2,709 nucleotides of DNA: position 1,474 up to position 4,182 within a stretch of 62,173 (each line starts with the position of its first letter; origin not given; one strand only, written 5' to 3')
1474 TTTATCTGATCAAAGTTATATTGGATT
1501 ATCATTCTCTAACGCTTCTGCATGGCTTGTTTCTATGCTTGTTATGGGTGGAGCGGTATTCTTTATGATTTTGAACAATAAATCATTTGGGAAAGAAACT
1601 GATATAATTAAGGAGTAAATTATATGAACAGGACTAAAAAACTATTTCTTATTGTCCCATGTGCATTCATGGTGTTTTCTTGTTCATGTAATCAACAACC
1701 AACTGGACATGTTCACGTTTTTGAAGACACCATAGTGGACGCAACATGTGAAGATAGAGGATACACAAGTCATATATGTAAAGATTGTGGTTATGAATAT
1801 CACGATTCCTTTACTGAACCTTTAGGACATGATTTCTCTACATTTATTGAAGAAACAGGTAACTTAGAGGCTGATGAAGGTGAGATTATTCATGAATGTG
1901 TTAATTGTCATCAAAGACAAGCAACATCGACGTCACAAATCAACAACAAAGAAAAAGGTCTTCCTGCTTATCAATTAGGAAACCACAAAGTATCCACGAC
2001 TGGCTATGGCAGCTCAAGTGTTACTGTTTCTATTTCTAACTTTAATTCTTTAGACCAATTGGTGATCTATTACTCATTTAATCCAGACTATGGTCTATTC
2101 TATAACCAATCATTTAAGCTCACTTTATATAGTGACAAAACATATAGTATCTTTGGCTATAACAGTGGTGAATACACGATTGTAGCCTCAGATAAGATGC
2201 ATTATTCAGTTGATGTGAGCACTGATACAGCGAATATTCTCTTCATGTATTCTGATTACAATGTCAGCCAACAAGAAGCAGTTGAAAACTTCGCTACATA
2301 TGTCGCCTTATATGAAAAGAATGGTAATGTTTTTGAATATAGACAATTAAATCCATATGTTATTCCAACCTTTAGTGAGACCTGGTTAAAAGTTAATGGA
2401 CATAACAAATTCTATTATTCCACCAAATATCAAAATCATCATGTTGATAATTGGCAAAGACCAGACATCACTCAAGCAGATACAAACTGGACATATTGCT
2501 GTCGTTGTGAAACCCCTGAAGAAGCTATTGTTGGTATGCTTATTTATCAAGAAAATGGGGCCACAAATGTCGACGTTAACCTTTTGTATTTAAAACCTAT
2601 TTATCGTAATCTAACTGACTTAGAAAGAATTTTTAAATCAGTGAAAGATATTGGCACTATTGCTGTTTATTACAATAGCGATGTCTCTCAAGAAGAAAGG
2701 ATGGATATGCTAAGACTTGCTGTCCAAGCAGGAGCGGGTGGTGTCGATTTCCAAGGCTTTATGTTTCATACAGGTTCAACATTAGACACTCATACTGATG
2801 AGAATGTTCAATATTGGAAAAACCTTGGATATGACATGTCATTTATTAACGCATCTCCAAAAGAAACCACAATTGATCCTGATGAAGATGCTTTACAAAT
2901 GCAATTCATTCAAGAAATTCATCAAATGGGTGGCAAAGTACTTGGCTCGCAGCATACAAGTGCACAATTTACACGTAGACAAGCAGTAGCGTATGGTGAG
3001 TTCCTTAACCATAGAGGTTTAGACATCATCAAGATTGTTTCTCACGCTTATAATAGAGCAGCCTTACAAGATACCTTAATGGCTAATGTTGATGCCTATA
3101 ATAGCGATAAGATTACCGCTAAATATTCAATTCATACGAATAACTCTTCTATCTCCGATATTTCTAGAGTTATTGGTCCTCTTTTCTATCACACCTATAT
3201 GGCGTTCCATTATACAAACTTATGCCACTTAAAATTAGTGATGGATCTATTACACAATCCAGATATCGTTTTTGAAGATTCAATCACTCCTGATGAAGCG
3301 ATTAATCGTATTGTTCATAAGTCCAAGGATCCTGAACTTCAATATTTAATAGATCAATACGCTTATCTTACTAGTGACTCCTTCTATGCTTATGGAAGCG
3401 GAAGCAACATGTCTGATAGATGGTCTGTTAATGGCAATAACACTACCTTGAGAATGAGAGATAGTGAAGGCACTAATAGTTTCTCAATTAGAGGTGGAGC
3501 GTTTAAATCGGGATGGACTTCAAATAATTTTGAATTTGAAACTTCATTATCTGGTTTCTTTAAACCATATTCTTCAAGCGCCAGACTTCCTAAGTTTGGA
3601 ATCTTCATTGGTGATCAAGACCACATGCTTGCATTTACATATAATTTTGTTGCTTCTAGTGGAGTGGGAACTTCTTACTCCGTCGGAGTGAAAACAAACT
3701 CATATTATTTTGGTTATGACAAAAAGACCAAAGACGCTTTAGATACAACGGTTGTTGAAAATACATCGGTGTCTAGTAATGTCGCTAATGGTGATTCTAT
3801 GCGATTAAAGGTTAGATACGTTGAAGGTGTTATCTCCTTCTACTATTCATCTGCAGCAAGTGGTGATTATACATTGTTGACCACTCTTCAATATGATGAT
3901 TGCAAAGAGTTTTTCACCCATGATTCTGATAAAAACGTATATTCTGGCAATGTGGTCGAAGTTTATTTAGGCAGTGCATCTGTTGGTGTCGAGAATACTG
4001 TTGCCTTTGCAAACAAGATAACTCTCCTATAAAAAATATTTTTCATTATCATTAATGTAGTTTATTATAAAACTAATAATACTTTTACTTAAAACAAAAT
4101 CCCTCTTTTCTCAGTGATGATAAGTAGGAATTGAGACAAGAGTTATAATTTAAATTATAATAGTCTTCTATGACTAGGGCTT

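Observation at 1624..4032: Extracytoplasmic lipoprotein carrying a type I 3-dehydroquinase-like barrel with the catalytic His and Lys apparently retained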

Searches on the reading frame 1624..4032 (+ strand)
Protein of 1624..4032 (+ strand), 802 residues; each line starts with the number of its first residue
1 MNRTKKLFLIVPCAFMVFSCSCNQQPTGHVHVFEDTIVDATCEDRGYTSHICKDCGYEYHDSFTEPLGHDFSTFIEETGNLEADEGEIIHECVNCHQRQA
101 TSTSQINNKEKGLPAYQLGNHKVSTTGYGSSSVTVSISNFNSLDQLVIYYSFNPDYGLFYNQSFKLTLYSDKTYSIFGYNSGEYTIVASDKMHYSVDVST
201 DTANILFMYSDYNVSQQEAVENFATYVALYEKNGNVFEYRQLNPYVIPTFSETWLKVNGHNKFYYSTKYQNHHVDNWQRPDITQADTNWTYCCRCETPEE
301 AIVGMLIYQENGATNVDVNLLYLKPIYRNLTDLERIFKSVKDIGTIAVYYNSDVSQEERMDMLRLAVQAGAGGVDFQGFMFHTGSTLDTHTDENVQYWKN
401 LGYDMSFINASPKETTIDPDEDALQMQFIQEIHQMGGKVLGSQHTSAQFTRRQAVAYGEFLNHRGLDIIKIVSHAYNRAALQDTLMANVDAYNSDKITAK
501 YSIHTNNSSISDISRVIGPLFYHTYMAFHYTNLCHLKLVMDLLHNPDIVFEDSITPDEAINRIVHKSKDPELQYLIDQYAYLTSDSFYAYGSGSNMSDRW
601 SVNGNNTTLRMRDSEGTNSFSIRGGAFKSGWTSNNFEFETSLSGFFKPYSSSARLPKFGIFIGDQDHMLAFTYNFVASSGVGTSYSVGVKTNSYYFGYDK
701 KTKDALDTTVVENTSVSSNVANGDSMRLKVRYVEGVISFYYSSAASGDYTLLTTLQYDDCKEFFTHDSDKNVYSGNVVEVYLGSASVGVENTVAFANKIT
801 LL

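Call 3: search_protein_families(library=pfam, proteins=[window:1624-4032:+], max_evalue=10)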
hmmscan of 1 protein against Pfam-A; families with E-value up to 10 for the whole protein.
window:1624-4032:+ (802 aa): 1 family
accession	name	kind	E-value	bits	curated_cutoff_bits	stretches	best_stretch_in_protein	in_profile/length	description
PF01487.21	DHquinase_I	-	0.014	16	22.2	1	424-527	105-209/230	Type I 3-dehydroquinase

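Call 4: search_protein_families(library=ncbifam, proteins=[window:1624-4032:+], max_evalue=10)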
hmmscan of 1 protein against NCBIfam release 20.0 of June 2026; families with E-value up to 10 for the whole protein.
window:1624-4032:+ (802 aa): 0 families

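Call 5: search_solved_structures(query=window:1624-4032:+, max_evalue=10, show_alignments=3)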
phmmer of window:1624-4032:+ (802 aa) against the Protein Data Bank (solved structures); distinct sequences matched with E-value up to 10: 1.
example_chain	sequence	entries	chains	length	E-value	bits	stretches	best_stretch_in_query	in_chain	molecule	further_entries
7l8v_A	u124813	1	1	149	0.97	11.2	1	340-396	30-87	Calmodulin-1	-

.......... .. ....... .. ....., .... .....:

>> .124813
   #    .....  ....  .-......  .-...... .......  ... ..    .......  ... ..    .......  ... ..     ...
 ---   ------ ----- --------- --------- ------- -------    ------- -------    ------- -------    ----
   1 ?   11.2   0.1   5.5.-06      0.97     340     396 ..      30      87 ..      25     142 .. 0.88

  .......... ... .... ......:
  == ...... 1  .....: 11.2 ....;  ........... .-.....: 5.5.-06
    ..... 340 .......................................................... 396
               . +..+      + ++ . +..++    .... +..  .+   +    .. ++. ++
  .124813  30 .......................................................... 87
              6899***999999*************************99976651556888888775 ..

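Call 6: find_homologous_proteins(query=window:1624-4032:+, max_evalue=0.001)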
Query window:1624-4032:+ (802 aa): 21 proteins with E <= 0.001 among 4366 candidates.
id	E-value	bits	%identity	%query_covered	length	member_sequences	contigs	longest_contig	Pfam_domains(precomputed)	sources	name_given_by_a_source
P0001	0.0e+0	1839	99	100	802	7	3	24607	-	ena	-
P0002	0.0e+0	1273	69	100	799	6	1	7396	-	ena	-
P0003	3.2e-292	990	54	98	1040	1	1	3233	-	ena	-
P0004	2.7e-287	974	53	100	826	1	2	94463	-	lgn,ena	-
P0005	4.6e-285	966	54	99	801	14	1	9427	-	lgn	-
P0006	1.6e-284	965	54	99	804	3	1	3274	-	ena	-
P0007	8.0e-284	962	54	99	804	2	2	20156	-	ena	-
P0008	1.4e-272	925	52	96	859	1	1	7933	-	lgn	-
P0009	7.9e-260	883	50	99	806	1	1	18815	-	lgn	-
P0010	2.5e-245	835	47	97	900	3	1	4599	-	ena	-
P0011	5.0e-240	817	61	73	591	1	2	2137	-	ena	-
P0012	1.3e-238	813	45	98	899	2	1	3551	-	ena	-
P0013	1.2e-181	624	43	93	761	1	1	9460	-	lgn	-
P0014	7.8e-97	344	32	88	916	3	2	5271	-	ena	-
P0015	1.3e-55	208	50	5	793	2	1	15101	PF02368.25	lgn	-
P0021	6.1e-15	73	42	9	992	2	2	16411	PF07679.23,PF13927.13,PF25309.2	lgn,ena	-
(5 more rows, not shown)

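Call 17: search_solved_structures(query=A1, max_evalue=10, show_alignments=3)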
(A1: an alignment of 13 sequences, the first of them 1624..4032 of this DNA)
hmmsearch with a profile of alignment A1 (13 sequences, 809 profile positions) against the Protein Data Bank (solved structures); distinct sequences matched with E-value up to 10: 4.
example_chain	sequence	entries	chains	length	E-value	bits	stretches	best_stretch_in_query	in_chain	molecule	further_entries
2gpt_A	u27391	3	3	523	0.93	10.8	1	302-384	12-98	3-dehydroquinate dehydratase/ shikimate 5-dehydrogenase | Bifunctional 3-dehydroquinate dehydratase/shikimate dehydrogenase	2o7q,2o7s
6bmb_A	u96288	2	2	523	0.93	10.8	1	302-384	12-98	Bifunctional 3-dehydroquinate dehydratase/shikimate dehydrogenase, chloroplastic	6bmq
6d33_A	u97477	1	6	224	1.1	10.5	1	303-382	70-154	Deoxyribose-phosphate aldolase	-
6msw_A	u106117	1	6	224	1.1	10.5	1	303-382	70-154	Deoxyribose-phosphate aldolase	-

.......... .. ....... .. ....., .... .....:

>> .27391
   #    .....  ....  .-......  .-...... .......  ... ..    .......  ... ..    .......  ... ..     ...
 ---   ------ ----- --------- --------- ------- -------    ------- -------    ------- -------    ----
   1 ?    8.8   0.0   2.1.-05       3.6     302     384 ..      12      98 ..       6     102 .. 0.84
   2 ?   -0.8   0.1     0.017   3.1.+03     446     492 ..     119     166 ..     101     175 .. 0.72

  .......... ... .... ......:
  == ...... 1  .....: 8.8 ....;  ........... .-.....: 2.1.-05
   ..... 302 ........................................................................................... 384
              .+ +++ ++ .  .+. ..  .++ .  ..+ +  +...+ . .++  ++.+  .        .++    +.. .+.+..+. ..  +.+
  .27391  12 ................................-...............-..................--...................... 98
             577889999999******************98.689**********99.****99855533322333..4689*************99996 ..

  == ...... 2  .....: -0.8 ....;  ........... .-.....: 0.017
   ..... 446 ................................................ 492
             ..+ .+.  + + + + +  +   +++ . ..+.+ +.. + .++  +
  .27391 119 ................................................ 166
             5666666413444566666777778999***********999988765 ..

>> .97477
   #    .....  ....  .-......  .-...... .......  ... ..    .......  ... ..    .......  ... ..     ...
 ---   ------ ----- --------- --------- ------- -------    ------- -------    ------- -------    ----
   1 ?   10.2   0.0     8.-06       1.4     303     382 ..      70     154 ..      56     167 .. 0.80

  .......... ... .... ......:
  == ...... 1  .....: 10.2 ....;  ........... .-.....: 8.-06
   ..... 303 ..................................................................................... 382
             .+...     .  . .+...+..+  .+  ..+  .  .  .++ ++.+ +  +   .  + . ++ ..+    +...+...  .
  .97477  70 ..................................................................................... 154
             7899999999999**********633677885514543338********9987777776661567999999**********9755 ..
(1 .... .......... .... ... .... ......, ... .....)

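Call 25: predict_structure(alignment_id=A1)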
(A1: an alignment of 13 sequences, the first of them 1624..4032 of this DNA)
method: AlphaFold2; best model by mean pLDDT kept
length: 802 residues; sequences in the alignment: 13
mean_pLDDT: 85.9   pTM: 0.76
mean pLDDT of the five models: 85.9, 85.2, 84.9, 83.9, 83.6
residues with pLDDT >= 90: 412; 70-90: 309; 50-70: 52; < 50: 29
segments of 3 or more residues with pLDDT < 50: 1-27
pLDDT, mean of each block of 10 residues (from residue 1): 33 33 43 85 88 83 87 70 85 84 87 91 92 93 94 86 90 88 79 75 91 90 95 94 92 94 92 92 91 94 94 93 96 96 93 87 97 84 81 94 90 80 94 97 86 94 95 85 93 95 81 90 88 76 94 91 89 88 79 73 88 59 82 90 81 82 91 87 92 85 88 94 93 94 91 94 81 90 60 91 79
secondary structure, 60 per line:
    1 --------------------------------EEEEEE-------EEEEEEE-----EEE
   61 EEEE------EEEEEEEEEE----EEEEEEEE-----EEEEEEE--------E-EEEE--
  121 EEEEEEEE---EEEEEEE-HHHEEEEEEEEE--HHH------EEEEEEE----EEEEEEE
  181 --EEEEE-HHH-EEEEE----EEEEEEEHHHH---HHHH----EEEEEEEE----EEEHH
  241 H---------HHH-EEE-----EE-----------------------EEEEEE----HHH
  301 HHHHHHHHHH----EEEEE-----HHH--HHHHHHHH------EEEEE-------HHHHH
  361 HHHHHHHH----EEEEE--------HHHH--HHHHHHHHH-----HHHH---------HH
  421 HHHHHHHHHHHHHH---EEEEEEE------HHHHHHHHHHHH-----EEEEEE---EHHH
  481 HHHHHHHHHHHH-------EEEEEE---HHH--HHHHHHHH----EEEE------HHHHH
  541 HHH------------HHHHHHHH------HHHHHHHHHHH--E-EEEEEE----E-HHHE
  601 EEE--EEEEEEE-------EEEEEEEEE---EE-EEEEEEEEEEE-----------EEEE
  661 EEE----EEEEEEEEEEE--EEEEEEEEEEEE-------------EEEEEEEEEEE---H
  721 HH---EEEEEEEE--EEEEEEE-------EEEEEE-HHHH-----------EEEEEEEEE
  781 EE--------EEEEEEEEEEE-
elements in order (helices of 4 or more, strands of 3 or more residues): E33-38 E46-52 E58-64 E71-80 E85-92 E98-104 E115-118 E121-128 E132-138 E143-151 E163-169 E174-180 E183-187 E193-197 E202-208 H209-212 H216-219 E224-231 E236-238 E255-257 E288-293 H298-310 E315-319 H330-337 E344-348 H356-368 E373-377 H386-389 H392-400 H406-409 H419-434 E438-444 H451-462 E468-473 H478-492 E500-505 H514-521 E526-529 H536-543 H556-563 H570-580 E585-590 E600-603 E606-612 E620-628 E635-645 E657-663 E668-678 E681-692 E706-716 E726-733 E736-742 E750-755 H757-760 E772-782 E791-801

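Call 31: fold_search(model_id=the predicted structure, library=pdb)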
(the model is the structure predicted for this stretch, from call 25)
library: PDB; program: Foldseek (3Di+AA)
matches with E <= 10: 1587; with E <= 0.001: 220
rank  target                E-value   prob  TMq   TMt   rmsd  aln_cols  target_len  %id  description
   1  4guh_A                2.7e-09  1.00  0.25  0.71   3.4       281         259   14  1.95 Angstrom Crystal Structure of the Salmonella enterica 3-Dehydroquinate Dehydratase (aroD) E86A Mutant in Complex  (released 2012-09-12)
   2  4gug_B                3.3e-09  1.00  0.25  0.73   4.7       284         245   14  1.62 Angstrom Crystal Structure of the Salmonella enterica 3-Dehydroquinate Dehydratase (aroD) E86A Mutant in Complex  (released 2012-09-12)
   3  4guh_B                3.5e-09  1.00  0.25  0.69   5.7       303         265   14  1.95 Angstrom Crystal Structure of the Salmonella enterica 3-Dehydroquinate Dehydratase (aroD) E86A Mutant in Complex  (released 2012-09-12)
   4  2o7q                  3.9e-09  1.00  0.24  0.37   3.6       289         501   17  Crystal Structure of the A. thaliana DHQ-dehydroshikimate-SDH-shikimate-NADP(H) (released 2007-11-20)
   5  2gpt                  4.8e-09  1.00  0.23  0.36   6.8       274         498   17  Crystal structure of Arabidopsis Dehydroquinate dehydratase-shikimate dehydrogenase in complex with tartrate and shikima (released 2006-06-06)
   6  3o1n_B                5.0e-09  1.00  0.25  0.74   3.4       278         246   14  1.03 Angstrom Crystal Structure of Q236A Mutant Type I Dehydroquinate Dehydratase (aroD) from Salmonella typhimurium (released 2010-08-11)
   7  4iuo_A                5.0e-09  1.00  0.25  0.71   3.5       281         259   14  1.8 Angstrom Crystal Structure of the Salmonella enterica 3-Dehydroquinate Dehydratase (aroD) K170M Mutant in Complex  (released 2013-01-30)
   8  6bmb                  6.5e-09  1.00  0.24  0.38   3.3       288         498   16  Crystal structure of Arabidopsis Dehydroquinate dehydratase-shikimate dehydrogenase (T381G mutant) in complex with tartr (released 2017-12-20)
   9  3m7w_A                8.0e-09  1.00  0.25  0.72   3.5       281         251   14  Crystal Structure of Type I 3-Dehydroquinate Dehydratase (aroD) from Salmonella typhimurium LT2 in Covalent Complex wi (released 2010-04-07)
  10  4iuo_B                9.4e-09  1.00  0.25  0.70   3.5       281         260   14  1.8 Angstrom Crystal Structure of the Salmonella enterica 3-Dehydroquinate Dehydratase (aroD) K170M Mutant in Complex  (released 2013-01-30)
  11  3m7w_D                1.2e-08  1.00  0.25  0.72   3.4       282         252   14  Crystal Structure of Type I 3-Dehydroquinate Dehydratase (aroD) from Salmonella typhimurium LT2 in Covalent Complex wi (released 2010-04-07)
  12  3s42_B                1.2e-08  1.00  0.25  0.69   3.5       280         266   15  Crystal Structure of the 3-Dehydroquinate Dehydratase (aroD) from Salmonella enterica Typhimurium LT2 with Malonate an (released 2011-06-01)
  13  3l2i_B                1.5e-08  1.00  0.24  0.71   3.1       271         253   15  1.85 Angstrom Crystal Structure of the 3-Dehydroquinate Dehydratase (aroD) from Salmonella typhimurium LT2. (released 2009-12-29)
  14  4gfs_B                1.6e-08  1.00  0.25  0.74   5.0       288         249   14  1.8 Angstrom Crystal Structure of the 3-Dehydroquinate Dehydratase (aroD) from Salmonella typhimurium LT2 with Nickel  (released 2012-08-15)
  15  3s42_A                1.7e-08  1.00  0.25  0.70   3.5       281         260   14  Crystal Structure of the 3-Dehydroquinate Dehydratase (aroD) from Salmonella enterica Typhimurium LT2 with Malonate an (released 2011-06-01)
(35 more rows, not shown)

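Call 37: find_encoding_contigs(protein=P0004, flank=10000, max_places=3)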
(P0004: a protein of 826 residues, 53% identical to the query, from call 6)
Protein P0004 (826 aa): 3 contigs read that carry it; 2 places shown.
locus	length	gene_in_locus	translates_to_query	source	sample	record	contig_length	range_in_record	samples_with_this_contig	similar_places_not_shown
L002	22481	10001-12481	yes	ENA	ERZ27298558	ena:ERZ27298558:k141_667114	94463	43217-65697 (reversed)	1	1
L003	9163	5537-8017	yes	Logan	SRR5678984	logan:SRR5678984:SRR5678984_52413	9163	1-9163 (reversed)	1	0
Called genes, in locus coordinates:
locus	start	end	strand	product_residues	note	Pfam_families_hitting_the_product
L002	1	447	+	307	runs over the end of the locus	PF02492:cobW, PF21537:DUF1980_C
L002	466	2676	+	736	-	PF01136:Peptidase_U32, PF12392:DUF3656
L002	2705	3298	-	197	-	PF00440:TetR_N (weak)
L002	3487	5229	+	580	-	-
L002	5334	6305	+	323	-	PF03033:Glyco_transf_28, PF04101:Glyco_tran_28_C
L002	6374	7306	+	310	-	PF01565:FAD_binding_4, PF02873:MurB_C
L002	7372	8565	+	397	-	PF00091:Tubulin, PF12327:FtsZ_C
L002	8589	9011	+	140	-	-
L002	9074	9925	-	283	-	PF12833:HTH_18, PF00165:HTH_AraC (weak)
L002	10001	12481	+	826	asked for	-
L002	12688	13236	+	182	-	PF03419:Peptidase_U4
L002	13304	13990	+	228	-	PF04542:Sigma70_r2, PF04545:Sigma70_r4, PF01381:HTH_3 (weak)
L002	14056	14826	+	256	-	PF04542:Sigma70_r2, PF05263:DUF722 (faint), PF04539:Sigma70_r3, PF09048:Cro (faint), PF08281:Sigma70_r4_2, PF04545:Sigma70_r4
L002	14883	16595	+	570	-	PF01580:FtsK_SpoIIIE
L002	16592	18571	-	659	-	PF00912:Transgly, PF00905:Transpeptidase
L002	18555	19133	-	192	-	PF03838:RecU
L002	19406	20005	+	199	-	PF04263:TPK_catalytic, PF04265:TPK_B1_binding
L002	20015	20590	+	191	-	PF09515:Thia_YuaJ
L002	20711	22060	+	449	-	PF03448:MgtE_N, PF00571:CBS, PF01769:MgtE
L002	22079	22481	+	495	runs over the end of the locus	PF00370:FGGY_N, PF02782:FGGY_C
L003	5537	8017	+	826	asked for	-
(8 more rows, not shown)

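Call 38: find_encoding_contigs(protein=P0007, flank=8000, max_places=2)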
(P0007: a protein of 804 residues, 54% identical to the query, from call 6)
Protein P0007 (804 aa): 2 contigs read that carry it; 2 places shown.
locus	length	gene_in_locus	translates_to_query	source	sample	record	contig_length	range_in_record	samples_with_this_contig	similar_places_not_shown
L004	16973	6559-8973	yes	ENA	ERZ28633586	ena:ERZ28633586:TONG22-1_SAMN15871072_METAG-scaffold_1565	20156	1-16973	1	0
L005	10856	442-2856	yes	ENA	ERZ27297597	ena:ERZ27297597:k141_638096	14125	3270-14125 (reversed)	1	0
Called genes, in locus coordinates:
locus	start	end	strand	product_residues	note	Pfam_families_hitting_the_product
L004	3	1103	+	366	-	?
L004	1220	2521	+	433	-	PF02040:ArsB, PF03600:CitMHS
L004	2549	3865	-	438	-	PF13173:AAA_14, PF13635:DUF4143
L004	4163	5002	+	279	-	PF12784:PDDEXK_2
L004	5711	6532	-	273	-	-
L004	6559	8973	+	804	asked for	-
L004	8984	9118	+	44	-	-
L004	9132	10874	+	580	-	PF07581:Glug (faint)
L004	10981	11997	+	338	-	PF02811:PHP (weak)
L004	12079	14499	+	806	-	PF01582:TIR (weak), PF13676:TIR_2, PF00481:PP2C (weak)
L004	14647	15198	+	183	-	-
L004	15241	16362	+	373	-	PF00717:Peptidase_S24 (faint), PF10502:Peptidase_S26 (weak)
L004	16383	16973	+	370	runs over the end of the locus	PF17231:DUF5305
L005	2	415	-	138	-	?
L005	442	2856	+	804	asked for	-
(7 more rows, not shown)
